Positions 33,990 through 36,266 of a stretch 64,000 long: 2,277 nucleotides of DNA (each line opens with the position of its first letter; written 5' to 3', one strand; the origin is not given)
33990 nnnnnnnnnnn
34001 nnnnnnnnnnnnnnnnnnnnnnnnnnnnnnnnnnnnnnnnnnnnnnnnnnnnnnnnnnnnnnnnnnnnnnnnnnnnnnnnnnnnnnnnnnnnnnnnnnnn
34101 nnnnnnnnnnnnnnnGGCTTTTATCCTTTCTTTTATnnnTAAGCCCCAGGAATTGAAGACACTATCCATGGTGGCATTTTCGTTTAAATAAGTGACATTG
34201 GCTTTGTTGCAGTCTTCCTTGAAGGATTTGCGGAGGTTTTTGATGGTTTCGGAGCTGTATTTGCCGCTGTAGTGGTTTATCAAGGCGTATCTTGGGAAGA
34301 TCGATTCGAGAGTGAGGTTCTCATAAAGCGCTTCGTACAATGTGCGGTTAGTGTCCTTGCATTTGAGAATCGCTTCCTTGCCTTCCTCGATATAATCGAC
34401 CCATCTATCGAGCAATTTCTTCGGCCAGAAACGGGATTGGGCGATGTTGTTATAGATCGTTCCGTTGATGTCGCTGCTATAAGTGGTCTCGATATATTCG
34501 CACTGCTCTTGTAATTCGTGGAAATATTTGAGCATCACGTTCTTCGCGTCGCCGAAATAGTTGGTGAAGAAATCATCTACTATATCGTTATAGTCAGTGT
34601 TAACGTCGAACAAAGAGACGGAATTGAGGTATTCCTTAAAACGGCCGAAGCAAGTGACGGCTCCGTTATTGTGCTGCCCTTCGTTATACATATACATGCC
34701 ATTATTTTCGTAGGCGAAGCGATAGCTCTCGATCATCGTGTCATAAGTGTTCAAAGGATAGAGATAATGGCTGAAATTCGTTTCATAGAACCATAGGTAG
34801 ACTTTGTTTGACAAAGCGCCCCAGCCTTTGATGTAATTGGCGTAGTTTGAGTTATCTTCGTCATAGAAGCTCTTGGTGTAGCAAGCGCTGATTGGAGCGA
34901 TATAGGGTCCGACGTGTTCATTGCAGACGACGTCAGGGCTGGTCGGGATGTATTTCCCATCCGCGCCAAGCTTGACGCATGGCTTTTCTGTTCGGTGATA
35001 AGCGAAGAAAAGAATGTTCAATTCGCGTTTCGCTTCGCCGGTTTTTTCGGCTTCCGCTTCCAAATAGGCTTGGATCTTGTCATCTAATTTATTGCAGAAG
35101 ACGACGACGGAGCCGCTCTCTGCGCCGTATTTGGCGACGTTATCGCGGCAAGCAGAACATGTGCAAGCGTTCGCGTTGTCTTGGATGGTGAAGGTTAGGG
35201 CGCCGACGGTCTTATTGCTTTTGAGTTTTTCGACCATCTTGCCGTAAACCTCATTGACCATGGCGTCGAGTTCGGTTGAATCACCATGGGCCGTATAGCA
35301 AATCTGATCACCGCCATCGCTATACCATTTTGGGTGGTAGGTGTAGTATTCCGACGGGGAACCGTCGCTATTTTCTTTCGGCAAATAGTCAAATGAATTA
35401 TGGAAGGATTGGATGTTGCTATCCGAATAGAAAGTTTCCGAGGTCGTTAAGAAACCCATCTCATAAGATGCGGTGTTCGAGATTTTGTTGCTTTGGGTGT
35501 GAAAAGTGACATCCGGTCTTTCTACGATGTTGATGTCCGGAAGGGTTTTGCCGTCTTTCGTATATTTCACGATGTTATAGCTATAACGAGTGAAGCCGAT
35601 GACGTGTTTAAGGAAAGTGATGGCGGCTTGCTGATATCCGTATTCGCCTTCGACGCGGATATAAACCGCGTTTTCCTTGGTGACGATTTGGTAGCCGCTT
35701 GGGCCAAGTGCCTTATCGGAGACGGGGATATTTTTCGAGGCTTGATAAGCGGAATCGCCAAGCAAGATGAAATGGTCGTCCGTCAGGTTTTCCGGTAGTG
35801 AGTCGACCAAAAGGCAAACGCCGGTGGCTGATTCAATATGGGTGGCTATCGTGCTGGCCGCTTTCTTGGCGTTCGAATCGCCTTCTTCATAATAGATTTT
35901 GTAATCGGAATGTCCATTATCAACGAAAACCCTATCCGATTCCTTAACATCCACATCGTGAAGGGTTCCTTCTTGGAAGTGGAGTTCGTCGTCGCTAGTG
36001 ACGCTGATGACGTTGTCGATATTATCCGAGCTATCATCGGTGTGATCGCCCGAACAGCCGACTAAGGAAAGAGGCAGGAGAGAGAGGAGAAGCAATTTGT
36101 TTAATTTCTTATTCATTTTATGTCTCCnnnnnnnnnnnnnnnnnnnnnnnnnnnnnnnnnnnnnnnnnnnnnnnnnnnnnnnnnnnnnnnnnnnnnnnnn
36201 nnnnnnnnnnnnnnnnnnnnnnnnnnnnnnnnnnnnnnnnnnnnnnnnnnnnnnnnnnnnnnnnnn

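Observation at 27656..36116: Two paralogous families of large surface proteins sharing a CxCxxC-containing domain (C[FY]TAHGD ... N(V/A)C(H/T)CS(T/A)C)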

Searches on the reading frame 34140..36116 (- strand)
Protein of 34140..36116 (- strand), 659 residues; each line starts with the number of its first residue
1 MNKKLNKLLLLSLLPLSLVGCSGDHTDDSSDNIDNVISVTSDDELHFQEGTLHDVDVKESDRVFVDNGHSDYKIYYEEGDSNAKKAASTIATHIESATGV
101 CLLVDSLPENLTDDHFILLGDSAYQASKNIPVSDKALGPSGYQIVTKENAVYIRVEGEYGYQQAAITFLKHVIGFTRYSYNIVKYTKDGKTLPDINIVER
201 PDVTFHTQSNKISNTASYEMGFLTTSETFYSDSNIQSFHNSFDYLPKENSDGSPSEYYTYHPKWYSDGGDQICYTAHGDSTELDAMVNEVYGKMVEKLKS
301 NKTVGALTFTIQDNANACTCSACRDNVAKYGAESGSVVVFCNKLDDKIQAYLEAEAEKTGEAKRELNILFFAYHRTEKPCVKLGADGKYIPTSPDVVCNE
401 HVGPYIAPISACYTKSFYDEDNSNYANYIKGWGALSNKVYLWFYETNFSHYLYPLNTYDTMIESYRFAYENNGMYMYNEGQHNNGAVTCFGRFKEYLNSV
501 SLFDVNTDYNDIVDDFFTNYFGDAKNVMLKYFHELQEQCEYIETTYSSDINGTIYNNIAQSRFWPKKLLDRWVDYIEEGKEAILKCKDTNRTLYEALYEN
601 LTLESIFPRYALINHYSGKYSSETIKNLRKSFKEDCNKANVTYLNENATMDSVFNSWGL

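Call 10: search_protein_families(library=pfam, proteins=[window:34140-36116:-], max_evalue=0.01)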
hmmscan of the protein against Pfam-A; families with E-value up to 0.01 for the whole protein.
window:34140-36116:- (659 aa): 1 family
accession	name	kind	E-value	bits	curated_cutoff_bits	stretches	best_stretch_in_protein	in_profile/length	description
PF16126.11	DUF4838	-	1.4e-27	97.1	26.6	1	191-532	16-324/325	Domain of unknown function (DUF4838)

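Call 14: search_solved_structures(query=window:34140-36116:-, max_evalue=1, show_alignments=2)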
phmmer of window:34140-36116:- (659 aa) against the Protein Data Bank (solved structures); distinct sequences matched with E-value up to 1: 3.
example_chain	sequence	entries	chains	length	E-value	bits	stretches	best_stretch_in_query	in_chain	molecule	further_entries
9q6n_C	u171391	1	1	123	0.14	13.8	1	490-562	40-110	nb68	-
1gw6_A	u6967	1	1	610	0.96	11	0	424-528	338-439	LEUKOTRIENE A-4 HYDROLASE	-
5ni6_A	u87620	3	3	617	0.98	11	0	424-528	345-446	Leukotriene A-4 hydrolase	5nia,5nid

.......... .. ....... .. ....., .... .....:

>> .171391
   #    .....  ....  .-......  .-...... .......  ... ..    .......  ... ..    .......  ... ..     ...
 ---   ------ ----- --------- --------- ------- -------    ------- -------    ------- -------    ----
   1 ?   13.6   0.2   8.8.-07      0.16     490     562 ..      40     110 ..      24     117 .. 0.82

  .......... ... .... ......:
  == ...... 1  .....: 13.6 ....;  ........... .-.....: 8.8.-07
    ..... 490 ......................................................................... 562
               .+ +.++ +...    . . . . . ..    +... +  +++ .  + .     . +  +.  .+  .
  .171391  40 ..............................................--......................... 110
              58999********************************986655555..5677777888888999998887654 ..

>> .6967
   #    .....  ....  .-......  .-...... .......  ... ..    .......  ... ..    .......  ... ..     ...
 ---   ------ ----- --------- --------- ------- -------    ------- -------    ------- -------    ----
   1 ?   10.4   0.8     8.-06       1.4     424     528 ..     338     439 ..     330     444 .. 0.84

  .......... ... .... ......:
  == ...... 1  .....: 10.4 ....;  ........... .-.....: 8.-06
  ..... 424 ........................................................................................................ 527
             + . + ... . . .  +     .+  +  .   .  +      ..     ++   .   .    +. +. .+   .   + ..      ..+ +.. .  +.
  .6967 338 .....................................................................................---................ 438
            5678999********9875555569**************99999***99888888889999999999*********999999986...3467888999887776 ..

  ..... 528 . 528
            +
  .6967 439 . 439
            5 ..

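Call 20: find_homologous_proteins(query=window:34140-36116:-, max_evalue=0.00001)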
Query window:34140-36116:- (659 aa): 64 proteins with E <= 0.00001 among 8000 candidates.
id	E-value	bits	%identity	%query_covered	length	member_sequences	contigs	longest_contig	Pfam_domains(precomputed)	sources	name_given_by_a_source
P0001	0.0e+0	1517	99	100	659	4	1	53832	PF16126.12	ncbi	-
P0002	0.0e+0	1290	83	97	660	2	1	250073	PF16126.12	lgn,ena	-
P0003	3.2e-298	1009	68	100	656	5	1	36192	PF16126.12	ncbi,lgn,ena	-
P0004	3.3e-298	1009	67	100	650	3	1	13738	PF16126.12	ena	-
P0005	7.0e-298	1008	68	97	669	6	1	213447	PF16126.12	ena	-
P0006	2.0e-295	1000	67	100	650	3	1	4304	PF16126.12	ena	-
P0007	5.9e-294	995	67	100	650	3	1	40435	PF16126.12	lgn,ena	-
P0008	7.0e-282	955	64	100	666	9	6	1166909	PF16126.12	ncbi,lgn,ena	-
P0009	2.7e-269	913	61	99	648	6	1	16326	PF16126.12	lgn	-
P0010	8.8e-269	912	61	100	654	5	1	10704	PF16126.12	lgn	-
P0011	1.7e-248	845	56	100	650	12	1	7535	PF16126.12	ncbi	-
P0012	1.3e-245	835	59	94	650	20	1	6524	PF16126.12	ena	-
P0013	9.4e-245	832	56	100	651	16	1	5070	PF16126.12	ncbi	-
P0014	1.7e-242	825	56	99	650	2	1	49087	PF16126.12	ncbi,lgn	-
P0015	5.9e-242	823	56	100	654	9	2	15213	PF16126.12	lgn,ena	-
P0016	2.1e-241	821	56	100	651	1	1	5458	PF16126.12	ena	-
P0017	2.9e-241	821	55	100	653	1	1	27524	PF16126.12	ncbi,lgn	-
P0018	1.9e-235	801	56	100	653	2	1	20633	PF16126.12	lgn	-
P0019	1.3e-231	789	55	95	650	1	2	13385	PF16126.12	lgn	-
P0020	7.7e-228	776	56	94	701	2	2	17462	PF16126.12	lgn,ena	-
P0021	2.6e-227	775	56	93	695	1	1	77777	PF16126.12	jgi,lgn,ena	jgi:hypothetical protein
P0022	9.2e-190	650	47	100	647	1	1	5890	PF16126.12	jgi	-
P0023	7.4e-180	618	44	100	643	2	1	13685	PF16126.12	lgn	-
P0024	1.3e-179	617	44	100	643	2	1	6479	PF16126.12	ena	-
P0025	1.6e-174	600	43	100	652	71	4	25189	PF16126.12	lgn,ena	-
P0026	1.1e-172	594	44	98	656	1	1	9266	PF16126.12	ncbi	-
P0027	2.4e-171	590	45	99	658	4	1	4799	PF16126.12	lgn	-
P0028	9.2e-169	581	44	98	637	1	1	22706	PF16126.12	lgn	-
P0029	1.1e-165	571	41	99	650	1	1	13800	PF16126.12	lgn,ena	-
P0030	1.3e-165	571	42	100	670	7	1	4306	PF16126.12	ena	-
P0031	1.7e-162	560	42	100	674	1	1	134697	PF16126.12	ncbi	-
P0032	4.1e-161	556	42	98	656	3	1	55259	PF16126.12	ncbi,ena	-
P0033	4.4e-161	556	41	100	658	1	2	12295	PF16126.12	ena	-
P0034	2.8e-160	553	42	100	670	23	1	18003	PF16126.12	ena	-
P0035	3.3e-158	546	43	96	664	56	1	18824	PF16126.12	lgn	-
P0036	2.2e-156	540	42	99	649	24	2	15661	PF16126.12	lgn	-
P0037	1.1e-155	538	40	99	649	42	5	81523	PF16126.12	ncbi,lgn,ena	-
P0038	4.3e-155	536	42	95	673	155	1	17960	PF16126.12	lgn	-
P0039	1.1e-154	535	41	100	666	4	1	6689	PF16126.12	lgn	-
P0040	4.1e-153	529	40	100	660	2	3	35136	PF16126.12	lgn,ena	-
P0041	2.9e-148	513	41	99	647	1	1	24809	PF16126.12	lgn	-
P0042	3.4e-141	490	39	100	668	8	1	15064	PF16126.12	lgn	-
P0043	1.7e-140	488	39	100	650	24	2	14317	PF16126.12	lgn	-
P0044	6.8e-140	486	39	92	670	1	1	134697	PF16126.12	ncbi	-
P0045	3.3e-139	483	37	97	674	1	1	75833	PF16126.12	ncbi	-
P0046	4.8e-138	480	39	93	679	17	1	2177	PF16126.12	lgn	-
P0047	4.4e-132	460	37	100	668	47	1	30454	PF16126.12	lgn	-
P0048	2.8e-131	457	36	100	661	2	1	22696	PF16126.12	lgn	-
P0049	4.3e-130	453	36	100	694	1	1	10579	PF16126.12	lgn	-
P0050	3.4e-129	450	37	100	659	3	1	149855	PF16126.12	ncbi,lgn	-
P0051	4.2e-129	450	37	100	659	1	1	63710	PF16126.12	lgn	-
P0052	9.6e-128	446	36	100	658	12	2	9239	PF16126.12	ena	-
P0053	2.5e-125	438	45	71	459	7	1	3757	PF16126.12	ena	-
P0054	3.1e-116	408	35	97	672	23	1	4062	PF16126.12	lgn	-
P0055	4.7e-114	400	35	100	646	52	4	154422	PF16126.12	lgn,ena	-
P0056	9.2e-114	399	33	97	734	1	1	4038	PF16126.12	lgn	-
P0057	4.8e-109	384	34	93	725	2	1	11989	PF16126.12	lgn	-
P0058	8.0e-102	360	32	100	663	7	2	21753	PF16126.12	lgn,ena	-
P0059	8.8e-96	340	35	100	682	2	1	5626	PF16126.12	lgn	-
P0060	4.1e-87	311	33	88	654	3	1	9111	PF16126.12,PF03648.20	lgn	-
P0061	1.0e-76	277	30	93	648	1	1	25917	PF16126.12,PF03648.20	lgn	-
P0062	1.2e-62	231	29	100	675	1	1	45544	PF16126.12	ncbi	-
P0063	1.6e-45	174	29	59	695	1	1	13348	PF16126.12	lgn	-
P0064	2.8e-36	143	24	91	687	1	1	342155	PF16126.12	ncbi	-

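Call 22: search_solved_structures(query=A1, max_evalue=10, show_alignments=3)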
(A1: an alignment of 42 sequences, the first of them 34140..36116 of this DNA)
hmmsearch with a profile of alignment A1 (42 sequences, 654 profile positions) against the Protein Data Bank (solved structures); distinct sequences matched with E-value up to 10: 5.
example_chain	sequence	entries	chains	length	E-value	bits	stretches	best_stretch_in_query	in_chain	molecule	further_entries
7sq5_A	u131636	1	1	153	0.15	13.8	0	338-369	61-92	Designed trefoil knot protein, variant 3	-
6q63_A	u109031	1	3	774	0.3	12.8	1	70-109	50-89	Beta-hexosaminidase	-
7sq4_A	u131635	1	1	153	0.45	12.2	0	338-369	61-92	Designed trefoil knot protein, variant 2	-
5ok8_A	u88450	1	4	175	0.48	12.1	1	1-107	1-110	LPP20 lipoprotein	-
7sq3_A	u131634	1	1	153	3.6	9.3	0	338-369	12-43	Designed trefoil knot protein, variant 1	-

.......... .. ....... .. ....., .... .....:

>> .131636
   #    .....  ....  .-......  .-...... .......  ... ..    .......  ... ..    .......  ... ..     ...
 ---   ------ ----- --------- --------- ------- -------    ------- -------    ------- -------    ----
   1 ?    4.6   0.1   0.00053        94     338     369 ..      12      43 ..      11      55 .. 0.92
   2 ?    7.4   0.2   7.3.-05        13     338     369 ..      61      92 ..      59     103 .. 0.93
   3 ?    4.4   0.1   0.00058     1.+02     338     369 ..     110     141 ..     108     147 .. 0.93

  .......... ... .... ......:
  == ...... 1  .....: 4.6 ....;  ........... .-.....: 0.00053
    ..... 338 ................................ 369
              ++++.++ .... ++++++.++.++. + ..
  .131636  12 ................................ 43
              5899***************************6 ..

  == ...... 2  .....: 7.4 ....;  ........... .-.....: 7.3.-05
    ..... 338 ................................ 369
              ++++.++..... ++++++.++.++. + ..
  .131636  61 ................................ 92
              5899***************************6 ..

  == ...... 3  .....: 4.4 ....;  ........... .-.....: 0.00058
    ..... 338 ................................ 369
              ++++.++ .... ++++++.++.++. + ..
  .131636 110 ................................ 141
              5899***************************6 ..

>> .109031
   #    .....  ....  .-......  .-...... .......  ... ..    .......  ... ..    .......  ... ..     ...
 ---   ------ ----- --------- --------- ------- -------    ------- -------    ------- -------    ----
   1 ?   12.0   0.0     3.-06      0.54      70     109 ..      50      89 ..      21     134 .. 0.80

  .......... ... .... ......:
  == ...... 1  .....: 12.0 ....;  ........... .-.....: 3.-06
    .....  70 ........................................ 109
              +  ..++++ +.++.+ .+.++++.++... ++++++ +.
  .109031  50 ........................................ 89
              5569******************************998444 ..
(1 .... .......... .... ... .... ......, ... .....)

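Call 33: find_related_loci(query=A2, collection=genome_contigs, flank=10000)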
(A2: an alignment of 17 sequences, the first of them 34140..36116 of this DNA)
Query A2 (659 aa) in genome_contigs; peptide patterns used: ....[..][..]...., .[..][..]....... (x = any residue, [..] = any of these).
43 stretches matched a pattern; 29 encode a relative of the query (tblastn E <= 1e-3); 28 distinct loci.
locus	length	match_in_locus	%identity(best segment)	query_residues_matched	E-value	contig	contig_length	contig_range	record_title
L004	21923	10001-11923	83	20-659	0e+0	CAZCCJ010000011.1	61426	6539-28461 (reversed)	MAG TPA_asm: uncultured Staphylococcaceae bacterium isolate binchicken_co354_213 genome assembly, contig: NODE_292_lengt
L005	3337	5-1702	66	90-659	0e+0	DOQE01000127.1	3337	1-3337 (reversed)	MAG TPA_asm: Bacillota bacterium isolate UBA11541 contig_31624, whole genome shotgun sequence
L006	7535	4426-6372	56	3-659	0e+0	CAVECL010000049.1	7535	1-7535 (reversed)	Parasutterella excrementihominis isolate H07647-L1_cleanbin_000019 genome assembly, contig: Spades_H07647-L1_contig_7557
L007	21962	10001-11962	57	1-659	0e+0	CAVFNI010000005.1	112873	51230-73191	Bacteroidaceae bacterium isolate H07667-L1_cleanbin_000026 genome assembly, contig: Spades_H07667-L1_contig_81, whole ge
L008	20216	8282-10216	56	7-659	0e+0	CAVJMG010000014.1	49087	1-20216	uncultured Bacteroidales bacterium isolate H07654-L1_cleanbin_000028 genome assembly, contig: Spades_H07654-L1_contig_45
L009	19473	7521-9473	56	1-659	0e+0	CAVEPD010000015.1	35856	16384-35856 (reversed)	bacterium isolate H07646-L1_cleanbin_000039 genome assembly, contig: Spades_H07646-L1_contig_510, whole genome shotgun s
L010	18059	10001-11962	58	1-659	0e+0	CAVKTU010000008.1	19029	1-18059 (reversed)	Holdemanella sp. isolate H07689-L1_cleanbin_000021 genome assembly, contig: Spades_H07689-L1_contig_1583, whole genome s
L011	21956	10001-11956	64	1-659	0e+0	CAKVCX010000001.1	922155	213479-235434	MAG: uncultured Bacilli bacterium isolate REFINED_METABAT215_TOP10_CONTIGS_1500_ASSEMBLY_K77_MERGED__Hadza_MoBio_hadza-A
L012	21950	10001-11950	44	8-659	0e+0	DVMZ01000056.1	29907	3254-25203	MAG TPA_asm: Candidatus Scatosoma pullistercoris isolate 11687 CHK14__C127997_L29907_ERR2241653, whole genome shotgun se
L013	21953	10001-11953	44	4-659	0e+0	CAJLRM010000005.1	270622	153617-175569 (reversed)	MAG TPA_asm: uncultured Clostridiales bacterium isolate ERR1600743-bin.83 genome assembly, contig: NODE_34_length_270622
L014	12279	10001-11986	43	3-659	9e-179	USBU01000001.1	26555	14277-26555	uncultured Clostridiales bacterium isolate UMGS1569 genome assembly, contig: NODE_421_length_26555_cov_5.760226, whole g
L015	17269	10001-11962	43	1-659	6e-177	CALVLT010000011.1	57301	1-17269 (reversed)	MAG: uncultured Clostridia bacterium isolate BRZ_PB__bin37 genome assembly, contig: BRZ_PB__NODE_673_length_57301_cov_7.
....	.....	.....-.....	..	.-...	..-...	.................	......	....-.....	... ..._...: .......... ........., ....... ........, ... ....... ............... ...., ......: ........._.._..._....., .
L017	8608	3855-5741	44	21-659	5e-170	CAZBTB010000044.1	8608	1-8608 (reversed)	MAG TPA_asm: uncultured Lachnospiraceae bacterium isolate SRP199465_co2_331 genome assembly, contig: NODE_25876_length_8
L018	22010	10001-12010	41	1-659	8e-169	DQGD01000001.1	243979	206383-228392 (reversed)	MAG TPA_asm: Clostridiales bacterium isolate UBA10677 contig_1164, whole genome shotgun sequence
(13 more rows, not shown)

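Call 36: predict_structure(alignment_id=A1)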
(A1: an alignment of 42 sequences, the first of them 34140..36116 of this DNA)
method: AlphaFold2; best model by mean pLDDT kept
length: 659 residues; sequences in the alignment: 42
mean_pLDDT: 91.6   pTM: 0.89
mean pLDDT of the five models: 91.6, 91.2, 90.5, 90.1, 89.9
residues with pLDDT >= 90: 577; 70-90: 38; 50-70: 2; < 50: 42
segments of 3 or more residues with pLDDT < 50: 1-42
pLDDT, mean of each block of 10 residues (from residue 1): 37 39 32 37 76 97 95 96 97 97 96 95 94 92 97 94 98 96 95 98 93 93 91 91 96 96 96 98 98 94 89 93 98 97 98 95 90 94 95 97 95 96 97 97 95 95 96 96 91 96 96 98 98 97 94 94 98 98 95 96 98 97 97 96 95 96
secondary structure, 60 per line:
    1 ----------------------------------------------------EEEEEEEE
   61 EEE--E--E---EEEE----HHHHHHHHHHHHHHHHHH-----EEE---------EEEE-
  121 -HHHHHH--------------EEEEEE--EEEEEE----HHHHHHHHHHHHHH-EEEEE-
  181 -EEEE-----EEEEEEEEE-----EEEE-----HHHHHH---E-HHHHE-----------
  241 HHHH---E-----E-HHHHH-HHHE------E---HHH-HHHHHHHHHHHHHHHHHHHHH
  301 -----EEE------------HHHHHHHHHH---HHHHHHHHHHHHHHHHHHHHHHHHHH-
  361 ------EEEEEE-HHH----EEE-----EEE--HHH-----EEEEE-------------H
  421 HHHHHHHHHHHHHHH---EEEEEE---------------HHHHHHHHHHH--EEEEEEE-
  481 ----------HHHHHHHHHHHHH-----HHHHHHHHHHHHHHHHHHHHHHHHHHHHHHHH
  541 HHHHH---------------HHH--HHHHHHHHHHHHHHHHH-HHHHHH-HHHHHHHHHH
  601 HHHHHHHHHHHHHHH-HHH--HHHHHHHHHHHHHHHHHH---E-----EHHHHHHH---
elements in order: E53-63 E73-76 H81-98 E104-106 E116-119 H122-127 E142-147 E150-155 H160-173 E175-179 E182-185 E191-199 E205-208 H214-219 H225-228 H241-244 H256-260 H280-300 E306-308 H321-330 H334-359 E367-372 E381-383 E389-391 E402-406 H420-435 E439-444 H460-470 E473-479 H491-503 H509-545 H566-582 H584-589 H591-615 H622-639 H650-656

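Call 48: search_dna_similar(query=window:34140-36116:-, collection=plasmids, mode=protein, max_evalue=0.001, max_rows=30)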
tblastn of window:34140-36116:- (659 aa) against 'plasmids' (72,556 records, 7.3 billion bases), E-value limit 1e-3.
No match.

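Call 64: search_protein_families(library=ncbifam, proteins=[window:34140-36116:-], max_evalue=0.001)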
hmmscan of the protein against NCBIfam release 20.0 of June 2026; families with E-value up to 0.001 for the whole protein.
window:34140-36116:- (659 aa): 0 families
